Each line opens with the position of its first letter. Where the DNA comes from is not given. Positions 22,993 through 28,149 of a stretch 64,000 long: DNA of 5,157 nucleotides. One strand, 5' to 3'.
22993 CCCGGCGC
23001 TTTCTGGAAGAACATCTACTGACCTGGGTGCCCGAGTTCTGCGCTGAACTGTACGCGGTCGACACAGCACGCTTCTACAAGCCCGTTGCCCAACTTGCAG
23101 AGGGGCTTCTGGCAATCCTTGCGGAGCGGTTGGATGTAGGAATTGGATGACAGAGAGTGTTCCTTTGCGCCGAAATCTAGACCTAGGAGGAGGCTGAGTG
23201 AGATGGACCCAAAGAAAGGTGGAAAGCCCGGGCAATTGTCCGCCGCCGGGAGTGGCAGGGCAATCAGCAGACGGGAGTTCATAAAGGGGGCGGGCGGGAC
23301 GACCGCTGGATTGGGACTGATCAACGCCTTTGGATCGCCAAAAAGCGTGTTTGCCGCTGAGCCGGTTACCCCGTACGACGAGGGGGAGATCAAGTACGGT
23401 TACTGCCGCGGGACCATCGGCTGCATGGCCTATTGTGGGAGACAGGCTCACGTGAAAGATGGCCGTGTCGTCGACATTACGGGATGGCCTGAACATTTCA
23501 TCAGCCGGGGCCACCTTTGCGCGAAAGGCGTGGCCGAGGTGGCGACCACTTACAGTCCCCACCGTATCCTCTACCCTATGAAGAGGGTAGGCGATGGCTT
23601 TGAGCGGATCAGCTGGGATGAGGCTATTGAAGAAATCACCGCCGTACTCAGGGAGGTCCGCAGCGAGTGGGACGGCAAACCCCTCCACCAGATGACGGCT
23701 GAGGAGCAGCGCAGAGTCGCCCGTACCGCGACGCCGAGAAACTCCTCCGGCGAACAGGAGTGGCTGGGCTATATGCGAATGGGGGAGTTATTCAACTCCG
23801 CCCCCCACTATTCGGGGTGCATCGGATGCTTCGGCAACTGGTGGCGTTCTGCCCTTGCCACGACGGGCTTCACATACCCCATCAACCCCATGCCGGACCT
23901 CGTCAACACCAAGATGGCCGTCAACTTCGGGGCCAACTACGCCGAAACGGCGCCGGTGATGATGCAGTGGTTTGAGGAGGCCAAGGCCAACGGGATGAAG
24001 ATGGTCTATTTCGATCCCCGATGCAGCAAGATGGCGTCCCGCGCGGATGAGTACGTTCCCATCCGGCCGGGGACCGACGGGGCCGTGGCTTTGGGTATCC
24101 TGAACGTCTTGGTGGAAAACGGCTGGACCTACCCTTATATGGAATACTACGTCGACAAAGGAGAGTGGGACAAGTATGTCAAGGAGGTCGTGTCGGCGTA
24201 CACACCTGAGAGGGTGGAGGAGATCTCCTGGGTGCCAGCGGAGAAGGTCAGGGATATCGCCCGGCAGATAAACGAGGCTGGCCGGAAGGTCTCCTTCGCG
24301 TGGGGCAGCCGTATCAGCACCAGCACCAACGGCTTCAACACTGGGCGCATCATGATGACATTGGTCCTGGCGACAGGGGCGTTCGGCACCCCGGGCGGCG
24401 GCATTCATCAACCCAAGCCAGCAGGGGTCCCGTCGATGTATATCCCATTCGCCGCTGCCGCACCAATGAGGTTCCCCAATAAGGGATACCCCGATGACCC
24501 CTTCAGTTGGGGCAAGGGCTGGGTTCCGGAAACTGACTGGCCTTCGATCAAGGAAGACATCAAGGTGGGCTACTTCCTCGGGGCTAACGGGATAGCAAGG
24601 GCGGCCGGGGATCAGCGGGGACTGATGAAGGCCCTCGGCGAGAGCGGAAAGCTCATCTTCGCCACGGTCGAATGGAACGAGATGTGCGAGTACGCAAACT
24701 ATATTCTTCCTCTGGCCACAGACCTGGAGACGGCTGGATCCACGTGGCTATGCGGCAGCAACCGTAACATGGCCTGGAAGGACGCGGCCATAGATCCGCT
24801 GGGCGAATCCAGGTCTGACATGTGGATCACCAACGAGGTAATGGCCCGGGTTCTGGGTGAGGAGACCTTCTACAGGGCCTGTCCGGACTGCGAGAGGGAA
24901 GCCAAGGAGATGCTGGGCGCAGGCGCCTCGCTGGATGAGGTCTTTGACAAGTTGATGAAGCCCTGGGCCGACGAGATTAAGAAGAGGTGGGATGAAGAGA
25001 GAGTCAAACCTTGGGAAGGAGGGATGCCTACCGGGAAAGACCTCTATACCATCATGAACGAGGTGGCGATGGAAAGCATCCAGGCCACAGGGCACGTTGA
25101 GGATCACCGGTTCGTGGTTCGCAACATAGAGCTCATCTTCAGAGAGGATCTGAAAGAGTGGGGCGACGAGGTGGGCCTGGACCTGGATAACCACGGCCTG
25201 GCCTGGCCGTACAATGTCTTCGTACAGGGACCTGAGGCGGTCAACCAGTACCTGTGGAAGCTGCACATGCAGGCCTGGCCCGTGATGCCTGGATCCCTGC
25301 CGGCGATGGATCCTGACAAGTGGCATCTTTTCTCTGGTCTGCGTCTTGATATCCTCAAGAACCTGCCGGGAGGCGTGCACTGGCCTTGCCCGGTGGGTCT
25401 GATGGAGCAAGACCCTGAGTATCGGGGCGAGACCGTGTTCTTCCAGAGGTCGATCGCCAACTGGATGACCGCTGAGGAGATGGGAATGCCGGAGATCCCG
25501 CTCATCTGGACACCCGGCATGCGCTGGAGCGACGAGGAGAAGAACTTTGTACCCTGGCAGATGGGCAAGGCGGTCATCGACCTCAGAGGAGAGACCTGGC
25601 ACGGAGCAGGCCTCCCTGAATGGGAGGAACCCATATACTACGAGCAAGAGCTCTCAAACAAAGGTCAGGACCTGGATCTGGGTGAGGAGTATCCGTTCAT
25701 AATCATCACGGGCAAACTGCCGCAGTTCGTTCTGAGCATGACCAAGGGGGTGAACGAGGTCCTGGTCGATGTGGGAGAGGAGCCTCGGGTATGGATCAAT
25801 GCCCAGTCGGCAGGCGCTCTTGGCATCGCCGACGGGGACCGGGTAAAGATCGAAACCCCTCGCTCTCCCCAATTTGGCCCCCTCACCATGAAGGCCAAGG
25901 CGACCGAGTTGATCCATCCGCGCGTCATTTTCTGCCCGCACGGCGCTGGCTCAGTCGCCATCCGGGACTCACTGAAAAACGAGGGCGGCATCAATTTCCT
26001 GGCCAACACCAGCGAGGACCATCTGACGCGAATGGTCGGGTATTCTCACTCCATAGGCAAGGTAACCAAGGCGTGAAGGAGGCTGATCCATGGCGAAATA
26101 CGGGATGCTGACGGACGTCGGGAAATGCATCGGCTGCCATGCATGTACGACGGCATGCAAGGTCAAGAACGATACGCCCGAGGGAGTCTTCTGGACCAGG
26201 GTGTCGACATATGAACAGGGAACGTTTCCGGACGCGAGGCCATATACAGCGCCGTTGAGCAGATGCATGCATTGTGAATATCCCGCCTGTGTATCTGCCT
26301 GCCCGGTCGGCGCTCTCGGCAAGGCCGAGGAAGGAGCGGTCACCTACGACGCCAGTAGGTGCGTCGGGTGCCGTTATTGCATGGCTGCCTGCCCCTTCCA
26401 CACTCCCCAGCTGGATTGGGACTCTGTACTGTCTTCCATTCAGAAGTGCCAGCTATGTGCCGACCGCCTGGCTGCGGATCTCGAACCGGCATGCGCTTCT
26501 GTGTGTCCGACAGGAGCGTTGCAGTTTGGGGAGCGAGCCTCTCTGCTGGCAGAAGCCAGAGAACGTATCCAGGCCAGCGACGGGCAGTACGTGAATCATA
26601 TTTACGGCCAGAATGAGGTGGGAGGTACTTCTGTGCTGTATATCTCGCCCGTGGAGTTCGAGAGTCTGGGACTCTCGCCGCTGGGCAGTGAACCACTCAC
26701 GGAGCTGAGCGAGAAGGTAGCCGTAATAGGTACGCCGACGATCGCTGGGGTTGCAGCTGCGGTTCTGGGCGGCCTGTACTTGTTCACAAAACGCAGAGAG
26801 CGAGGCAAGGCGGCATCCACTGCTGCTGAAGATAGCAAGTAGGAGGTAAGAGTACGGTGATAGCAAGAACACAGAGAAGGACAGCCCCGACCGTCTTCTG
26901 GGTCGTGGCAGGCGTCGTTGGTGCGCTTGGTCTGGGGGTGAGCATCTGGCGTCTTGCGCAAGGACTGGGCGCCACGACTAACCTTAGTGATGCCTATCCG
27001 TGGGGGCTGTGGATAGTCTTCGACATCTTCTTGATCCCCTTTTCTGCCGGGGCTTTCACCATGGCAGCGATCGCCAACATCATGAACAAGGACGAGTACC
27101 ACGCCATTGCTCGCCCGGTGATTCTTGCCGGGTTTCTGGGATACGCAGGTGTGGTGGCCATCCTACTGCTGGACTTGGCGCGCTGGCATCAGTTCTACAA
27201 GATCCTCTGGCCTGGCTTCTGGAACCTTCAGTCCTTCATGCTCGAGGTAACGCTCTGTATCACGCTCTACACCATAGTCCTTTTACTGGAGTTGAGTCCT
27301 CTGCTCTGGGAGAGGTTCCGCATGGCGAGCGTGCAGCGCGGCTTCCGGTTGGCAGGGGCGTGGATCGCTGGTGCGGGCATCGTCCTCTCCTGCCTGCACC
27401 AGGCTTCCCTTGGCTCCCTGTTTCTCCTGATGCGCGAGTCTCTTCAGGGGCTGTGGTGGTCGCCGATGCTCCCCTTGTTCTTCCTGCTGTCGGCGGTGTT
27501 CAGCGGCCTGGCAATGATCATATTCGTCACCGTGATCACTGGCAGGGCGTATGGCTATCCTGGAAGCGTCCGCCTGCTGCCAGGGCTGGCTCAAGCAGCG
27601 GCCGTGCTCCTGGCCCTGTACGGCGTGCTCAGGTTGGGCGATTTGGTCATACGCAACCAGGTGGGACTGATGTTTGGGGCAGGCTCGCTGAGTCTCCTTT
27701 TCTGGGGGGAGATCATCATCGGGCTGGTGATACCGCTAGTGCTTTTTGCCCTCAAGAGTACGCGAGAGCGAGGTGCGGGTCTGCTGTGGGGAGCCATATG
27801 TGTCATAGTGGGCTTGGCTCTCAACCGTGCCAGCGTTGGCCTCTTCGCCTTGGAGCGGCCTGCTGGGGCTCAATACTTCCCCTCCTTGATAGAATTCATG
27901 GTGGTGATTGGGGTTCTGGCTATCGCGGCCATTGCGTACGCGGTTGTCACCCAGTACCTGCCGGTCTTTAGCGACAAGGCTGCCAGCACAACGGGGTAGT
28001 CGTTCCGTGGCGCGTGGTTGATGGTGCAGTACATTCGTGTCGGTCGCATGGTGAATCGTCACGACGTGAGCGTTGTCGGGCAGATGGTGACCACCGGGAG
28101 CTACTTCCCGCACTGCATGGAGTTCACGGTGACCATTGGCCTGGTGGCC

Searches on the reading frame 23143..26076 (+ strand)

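Call 72: search_protein_families(library=pfam, proteins=[window:23143-26076:+], max_evalue=0.00001)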
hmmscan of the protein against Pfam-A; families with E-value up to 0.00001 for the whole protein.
window:23143-26076:+ (977 aa): 3 families
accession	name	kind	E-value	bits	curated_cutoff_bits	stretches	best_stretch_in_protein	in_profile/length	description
PF00384.28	Molybdopterin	-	6e-32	111.5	24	1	141-567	1-351/353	Molybdopterin oxidoreductase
PF01568.27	Molydop_binding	-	3.9e-14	53.1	26.8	1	852-967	1-106/110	Molydopterin dinucleotide binding domain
PF04879.21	Molybdop_Fe4S4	-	5.4e-08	33.1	22.7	1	94-132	11-49/55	Molybdopterin oxidoreductase Fe4S4 domain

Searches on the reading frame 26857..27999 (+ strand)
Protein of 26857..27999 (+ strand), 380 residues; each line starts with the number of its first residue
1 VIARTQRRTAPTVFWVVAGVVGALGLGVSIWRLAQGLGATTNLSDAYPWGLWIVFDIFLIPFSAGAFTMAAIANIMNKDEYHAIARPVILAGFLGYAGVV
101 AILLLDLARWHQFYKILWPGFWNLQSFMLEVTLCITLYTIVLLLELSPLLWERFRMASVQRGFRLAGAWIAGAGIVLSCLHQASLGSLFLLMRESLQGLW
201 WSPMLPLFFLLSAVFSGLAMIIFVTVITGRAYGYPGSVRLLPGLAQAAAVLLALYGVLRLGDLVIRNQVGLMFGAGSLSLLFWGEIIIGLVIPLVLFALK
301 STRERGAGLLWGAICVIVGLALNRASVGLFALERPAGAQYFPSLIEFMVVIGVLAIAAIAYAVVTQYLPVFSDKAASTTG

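Call 33: search_protein_families(library=pfam, proteins=[window:26857-27999:+], max_evalue=0.0001)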
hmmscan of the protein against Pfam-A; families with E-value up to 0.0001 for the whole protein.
window:26857-27999:+ (380 aa): 1 family
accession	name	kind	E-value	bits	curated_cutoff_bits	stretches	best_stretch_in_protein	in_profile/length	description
PF03916.19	NrfD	-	8.6e-23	81.9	25.8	1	41-324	3-301/313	Polysulphide reductase, NrfD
